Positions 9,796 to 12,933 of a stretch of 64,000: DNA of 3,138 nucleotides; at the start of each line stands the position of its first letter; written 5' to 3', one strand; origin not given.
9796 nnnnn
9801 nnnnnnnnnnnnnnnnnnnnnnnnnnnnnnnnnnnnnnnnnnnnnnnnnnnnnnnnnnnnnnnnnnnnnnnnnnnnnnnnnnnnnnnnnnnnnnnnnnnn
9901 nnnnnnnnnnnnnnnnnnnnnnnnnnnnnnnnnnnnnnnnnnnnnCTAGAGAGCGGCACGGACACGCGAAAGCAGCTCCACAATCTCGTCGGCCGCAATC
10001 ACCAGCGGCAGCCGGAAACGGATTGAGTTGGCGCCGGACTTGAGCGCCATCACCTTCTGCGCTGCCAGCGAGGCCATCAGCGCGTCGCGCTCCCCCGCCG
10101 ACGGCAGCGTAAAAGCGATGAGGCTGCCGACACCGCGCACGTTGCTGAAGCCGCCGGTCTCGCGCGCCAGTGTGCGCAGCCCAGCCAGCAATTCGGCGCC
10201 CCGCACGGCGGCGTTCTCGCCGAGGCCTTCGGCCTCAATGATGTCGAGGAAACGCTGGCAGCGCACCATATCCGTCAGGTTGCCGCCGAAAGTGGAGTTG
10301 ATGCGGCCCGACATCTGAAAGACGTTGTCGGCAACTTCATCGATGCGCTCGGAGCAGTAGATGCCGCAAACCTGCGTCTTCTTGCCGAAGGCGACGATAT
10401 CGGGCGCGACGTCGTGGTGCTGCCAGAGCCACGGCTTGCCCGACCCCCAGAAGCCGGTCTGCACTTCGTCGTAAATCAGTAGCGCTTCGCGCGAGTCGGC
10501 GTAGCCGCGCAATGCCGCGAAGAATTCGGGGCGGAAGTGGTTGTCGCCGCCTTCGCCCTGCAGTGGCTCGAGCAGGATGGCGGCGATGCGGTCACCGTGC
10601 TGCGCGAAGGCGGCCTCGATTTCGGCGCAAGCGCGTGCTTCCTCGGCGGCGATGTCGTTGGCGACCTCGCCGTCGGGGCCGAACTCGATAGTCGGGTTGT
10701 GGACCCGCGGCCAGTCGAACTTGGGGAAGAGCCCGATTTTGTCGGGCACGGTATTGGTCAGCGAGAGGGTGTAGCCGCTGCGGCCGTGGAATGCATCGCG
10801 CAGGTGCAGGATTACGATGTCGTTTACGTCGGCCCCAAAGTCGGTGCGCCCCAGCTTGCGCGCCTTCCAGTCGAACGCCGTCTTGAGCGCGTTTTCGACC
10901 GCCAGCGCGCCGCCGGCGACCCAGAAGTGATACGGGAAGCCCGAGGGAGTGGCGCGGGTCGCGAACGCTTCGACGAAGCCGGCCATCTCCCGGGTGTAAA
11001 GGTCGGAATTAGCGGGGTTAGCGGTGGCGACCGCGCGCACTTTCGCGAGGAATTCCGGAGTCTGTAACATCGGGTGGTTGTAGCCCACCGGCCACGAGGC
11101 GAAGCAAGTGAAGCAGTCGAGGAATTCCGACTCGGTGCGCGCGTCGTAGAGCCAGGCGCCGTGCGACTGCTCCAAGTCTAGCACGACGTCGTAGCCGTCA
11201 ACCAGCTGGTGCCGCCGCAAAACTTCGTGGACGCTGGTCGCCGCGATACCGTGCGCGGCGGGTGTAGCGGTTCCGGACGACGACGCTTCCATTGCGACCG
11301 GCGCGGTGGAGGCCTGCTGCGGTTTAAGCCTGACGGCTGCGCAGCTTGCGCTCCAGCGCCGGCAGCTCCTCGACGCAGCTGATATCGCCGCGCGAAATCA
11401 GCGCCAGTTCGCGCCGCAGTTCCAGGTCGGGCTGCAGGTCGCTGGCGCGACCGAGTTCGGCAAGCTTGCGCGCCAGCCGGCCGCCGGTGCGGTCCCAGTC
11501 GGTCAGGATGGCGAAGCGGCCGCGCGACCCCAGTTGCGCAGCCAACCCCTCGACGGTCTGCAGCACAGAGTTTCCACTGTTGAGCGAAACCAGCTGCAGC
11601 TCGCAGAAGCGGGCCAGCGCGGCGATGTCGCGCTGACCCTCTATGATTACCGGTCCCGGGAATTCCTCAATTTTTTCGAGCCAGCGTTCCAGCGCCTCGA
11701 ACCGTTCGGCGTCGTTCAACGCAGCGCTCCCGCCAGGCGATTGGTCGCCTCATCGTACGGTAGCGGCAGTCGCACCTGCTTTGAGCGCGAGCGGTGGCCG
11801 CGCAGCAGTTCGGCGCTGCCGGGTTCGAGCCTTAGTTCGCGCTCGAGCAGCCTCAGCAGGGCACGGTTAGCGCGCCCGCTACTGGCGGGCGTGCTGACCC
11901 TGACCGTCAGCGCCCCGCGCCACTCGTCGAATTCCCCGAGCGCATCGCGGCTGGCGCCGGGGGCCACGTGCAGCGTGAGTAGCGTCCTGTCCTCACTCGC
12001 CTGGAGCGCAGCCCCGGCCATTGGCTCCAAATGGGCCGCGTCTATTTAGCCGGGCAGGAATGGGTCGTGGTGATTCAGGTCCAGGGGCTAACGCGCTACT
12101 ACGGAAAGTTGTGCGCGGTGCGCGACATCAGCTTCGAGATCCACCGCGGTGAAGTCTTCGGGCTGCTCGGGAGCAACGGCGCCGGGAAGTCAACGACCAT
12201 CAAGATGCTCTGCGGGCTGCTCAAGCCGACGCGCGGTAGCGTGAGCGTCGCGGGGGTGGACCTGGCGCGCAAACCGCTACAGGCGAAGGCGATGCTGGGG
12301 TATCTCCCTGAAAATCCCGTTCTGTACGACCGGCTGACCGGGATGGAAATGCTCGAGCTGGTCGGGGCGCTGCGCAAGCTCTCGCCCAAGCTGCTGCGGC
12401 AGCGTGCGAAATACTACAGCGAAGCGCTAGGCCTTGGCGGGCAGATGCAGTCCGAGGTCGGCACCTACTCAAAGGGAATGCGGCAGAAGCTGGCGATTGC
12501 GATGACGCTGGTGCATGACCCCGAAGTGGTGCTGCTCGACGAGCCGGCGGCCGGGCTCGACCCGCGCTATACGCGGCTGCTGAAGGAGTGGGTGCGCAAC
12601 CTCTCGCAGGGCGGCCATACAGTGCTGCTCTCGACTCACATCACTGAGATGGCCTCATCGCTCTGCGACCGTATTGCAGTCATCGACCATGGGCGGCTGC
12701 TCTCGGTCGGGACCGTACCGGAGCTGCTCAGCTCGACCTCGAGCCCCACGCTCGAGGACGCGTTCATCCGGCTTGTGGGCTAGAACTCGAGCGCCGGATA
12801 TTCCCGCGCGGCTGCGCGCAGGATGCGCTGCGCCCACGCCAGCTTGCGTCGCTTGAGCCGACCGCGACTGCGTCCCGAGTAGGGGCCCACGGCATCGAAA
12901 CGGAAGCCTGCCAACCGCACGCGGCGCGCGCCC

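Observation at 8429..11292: HAL/PAL-family enzyme with Ala-Cys-Gly in place of the canonical Ala-Ser-Gly MIO triad, paired with a class-III aminotransferase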

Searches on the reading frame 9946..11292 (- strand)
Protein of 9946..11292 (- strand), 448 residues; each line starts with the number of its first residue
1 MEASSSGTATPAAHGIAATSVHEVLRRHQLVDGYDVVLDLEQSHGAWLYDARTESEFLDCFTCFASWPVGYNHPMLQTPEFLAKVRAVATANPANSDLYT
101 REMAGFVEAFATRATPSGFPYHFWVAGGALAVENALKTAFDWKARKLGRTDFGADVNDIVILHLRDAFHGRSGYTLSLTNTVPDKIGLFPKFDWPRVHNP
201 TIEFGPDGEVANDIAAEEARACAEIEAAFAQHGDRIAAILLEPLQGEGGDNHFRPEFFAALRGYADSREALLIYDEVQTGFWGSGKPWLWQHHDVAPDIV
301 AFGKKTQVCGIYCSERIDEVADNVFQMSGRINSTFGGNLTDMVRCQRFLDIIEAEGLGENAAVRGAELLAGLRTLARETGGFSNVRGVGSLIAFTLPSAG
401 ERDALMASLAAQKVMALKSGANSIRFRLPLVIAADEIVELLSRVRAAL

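Call 6: search_protein_families(library=pfam, proteins=[window:9946-11292:-])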
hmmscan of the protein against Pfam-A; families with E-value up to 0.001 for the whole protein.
window:9946-11292:- (448 aa): 1 family
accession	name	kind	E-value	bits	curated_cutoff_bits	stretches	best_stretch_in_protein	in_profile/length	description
PF00202.27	Aminotran_3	-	1.7e-64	218.4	30.5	1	36-448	9-403/403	Aminotransferase class-III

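Call 7: search_protein_families(library=ncbifam, proteins=[window:9946-11292:-])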
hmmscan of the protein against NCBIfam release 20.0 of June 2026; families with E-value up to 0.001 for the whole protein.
window:9946-11292:- (448 aa): 69 families (the best 25 are shown)
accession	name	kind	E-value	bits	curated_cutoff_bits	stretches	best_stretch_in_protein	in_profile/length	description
TIGR03251.1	LAT_fam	equivalog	1.3e-163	544.6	520.8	1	19-448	2-432/433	L-lysine 6-transaminase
TIGR00699.1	GABAtrns_euk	equivalog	8.8e-56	189.6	567.15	1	23-433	27-449/464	4-aminobutyrate--2-oxoglutarate transaminase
NF002325.0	PRK01278.1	subfamily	5.1e-43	147.2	372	1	32-447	8-385/395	acetylornithine transaminase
TIGR00707.1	argD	subfamily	3.1e-41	141.5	410.05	1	38-447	11-379/381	acetylornithine/succinylornithine family transaminase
NF003468.0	PRK05093.1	subfamily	7.5e-39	133.6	522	1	223-447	173-398/405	acetylornithine/succinyldiaminopimelate transaminase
NF004426.0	PRK05769.1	equivalog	2.5e-38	132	552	1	36-441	36-430/441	acetyl ornithine aminotransferase family protein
NF002874.0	PRK03244.1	equivalog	7.2e-36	123.8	457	1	38-446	27-390/399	acetylornithine transaminase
NF009047.0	PRK12381.1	subfamily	1.1e-34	120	630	1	221-447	169-396/406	bifunctional succinylornithine transaminase/acetylornithine transaminase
TIGR03246.1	arg_catab_astC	subfamily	1.6e-34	119.5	609.95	1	43-447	24-392/397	acetylornithine/succinylornithine family transaminase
NF005993.0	PRK08117.1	subfamily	4.1e-34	117.9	574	1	38-446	27-425/433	aspartate aminotransferase family protein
NF008570.0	PRK11522.1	equivalog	1.6e-33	116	612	1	47-448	80-454/464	putrescine aminotransferase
TIGR01885.1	Orn_aminotrans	equivalog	1.8e-33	115.8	378.4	1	40-443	23-396/402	ornithine--oxo-acid transaminase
TIGR00700.1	GABAtrnsam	equivalog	1.8e-32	112.5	506.65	1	105-448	80-418/420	4-aminobutyrate--2-oxoglutarate transaminase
NF002797.0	PRK02936.1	equivalog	3e-32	111.8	496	1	225-444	157-373/385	acetylornithine transaminase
NF042418.1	LysJ_Th_th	equivalog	7.3e-32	110.7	700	1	42-447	24-384/386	[LysW]-aminoadipate semialdehyde transaminase LysJ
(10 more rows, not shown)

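Call 67: search_solved_structures(query=window:9946-11292:-, max_evalue=1e-30)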
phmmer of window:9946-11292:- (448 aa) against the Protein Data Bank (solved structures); distinct sequences matched with E-value up to 1e-30: 9.
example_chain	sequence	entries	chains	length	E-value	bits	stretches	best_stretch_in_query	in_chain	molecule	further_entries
2cin_A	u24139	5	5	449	6.2e-126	424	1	18-448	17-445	L-LYSINE-EPSILON AMINOTRANSFERASE | L-LYSINE EPSILON AMINOTRANSFERASE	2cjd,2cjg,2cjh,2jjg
2jje_A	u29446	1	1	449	2.2e-125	422.1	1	18-448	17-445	L-LYSINE EPSILON AMINOTRANSFERASE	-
2jjh_A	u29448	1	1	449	4.5e-125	421.1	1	18-448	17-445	L-LYSINE EPSILON AMINOTRANSFERASE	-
2jjf_A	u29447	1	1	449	8.9e-125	420.1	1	18-448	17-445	L-LYSINE EPSILON AMINOTRANSFERASE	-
1ohv_A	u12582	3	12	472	2.4e-40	141.9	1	36-432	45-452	4-AMINOBUTYRATE AMINOTRANSFERASE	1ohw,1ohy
4y0i_A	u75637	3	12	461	2.9e-40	141.6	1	36-432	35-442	4-aminobutyrate aminotransferase, mitochondrial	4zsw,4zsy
6b6g_A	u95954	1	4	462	3e-40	141.6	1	36-432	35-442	4-aminobutyrate aminotransferase, mitochondrial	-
4y0d_A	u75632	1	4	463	3e-40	141.6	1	36-432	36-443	4-aminobutyrate aminotransferase, mitochondrial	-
4y0h_A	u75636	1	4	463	3e-40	141.6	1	36-432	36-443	4-aminobutyrate aminotransferase, mitochondrial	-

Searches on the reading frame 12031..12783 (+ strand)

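Call 6: search_protein_families(library=pfam, proteins=[window:12031-12783:+])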
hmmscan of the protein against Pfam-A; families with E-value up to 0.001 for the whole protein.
window:12031-12783:+ (250 aa): 2 families
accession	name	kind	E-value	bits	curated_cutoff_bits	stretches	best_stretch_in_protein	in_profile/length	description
PF00005.33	ABC_tran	-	4e-30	105.6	25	1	31-173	2-136/137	ABC transporter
PF13304.12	AAA_21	-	1.3e-15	58.7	27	1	146-205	238-300/304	AAA domain, putative AbiEii toxin, Type IV TA system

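Call 7: search_protein_families(library=ncbifam, proteins=[window:12031-12783:+])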
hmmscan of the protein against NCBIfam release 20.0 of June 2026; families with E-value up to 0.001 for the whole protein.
window:12031-12783:+ (250 aa): 188 families (the best 25 are shown)
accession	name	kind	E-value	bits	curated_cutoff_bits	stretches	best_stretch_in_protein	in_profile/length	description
TIGR01188.1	drrA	subfamily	3.2e-70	236.8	312.45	1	23-240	2-219/302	daunorubicin resistance ABC transporter, ATP-binding protein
NF033858.1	ABC2_perm_RbbA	equivalog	4.5e-57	193.6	1050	1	12-248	264-500/909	ribosome-associated ATPase/putative transporter RbbA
TIGR03522.1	GldA_ABC_ATP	equivalog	1.5e-56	192.1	402.6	1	15-235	3-222/301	gliding motility-associated ABC transporter ATP-binding subunit GldA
NF010060.0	PRK13537.1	equivalog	2.6e-48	164.5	521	1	12-235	13-236/314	nodulation factor ABC transporter ATP-binding protein NodI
TIGR03864.1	PQQ_ABC_ATP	hypoth_equivalog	1.1e-46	159.2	302.25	1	15-248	2-235/236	ABC transporter, ATP-binding subunit, PQQ-dependent alcohol dehydrogenase system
TIGR03740.1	galliderm_ABC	subfamily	2.6e-46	158.1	309.75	1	16-224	2-203/223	lantibiotic protection ABC transporter ATP-binding subunit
NF010059.0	PRK13536.1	equivalog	4.4e-45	153.9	549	1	12-232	41-261/342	nodulation factor ABC transporter ATP-binding protein NodI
TIGR01288.1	nodI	equivalog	8.1e-44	149.8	424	1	13-228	3-218/303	nodulation factor ABC transporter ATP-binding protein NodI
TIGR04406.1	LPS_export_lptB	equivalog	2.6e-42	144.8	240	1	15-236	2-226/239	LPS export ABC transporter ATP-binding protein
TIGR00968.1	3a0106s01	subfamily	1.6e-35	122.7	342.75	1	15-238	1-224/237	sulfate ABC transporter ATP-binding protein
TIGR01257.1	rim_protein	equivalog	1.7e-35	121.3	4012.85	1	7-233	1930-2158/2272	rim ABC transporter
TIGR03410.1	urea_trans_UrtE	equivalog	1.9e-35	122.4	285.8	1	16-231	2-218/230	urea ABC transporter ATP-binding subunit UrtE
NF047930.1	ABC_ATP_B6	equivalog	1.2e-34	119.8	670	1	14-247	2-237/510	putative B6 ABC transporter ATP-binding protein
TIGR04521.1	ECF_ATPase_2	equivalog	2.7e-34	118.5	330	1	28-236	19-236/279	energy-coupling factor transporter ATPase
TIGR03375.1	type_I_sec_LssB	subfamily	4e-34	118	693.1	1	28-236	481-692/696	type I secretion system permease/ATPase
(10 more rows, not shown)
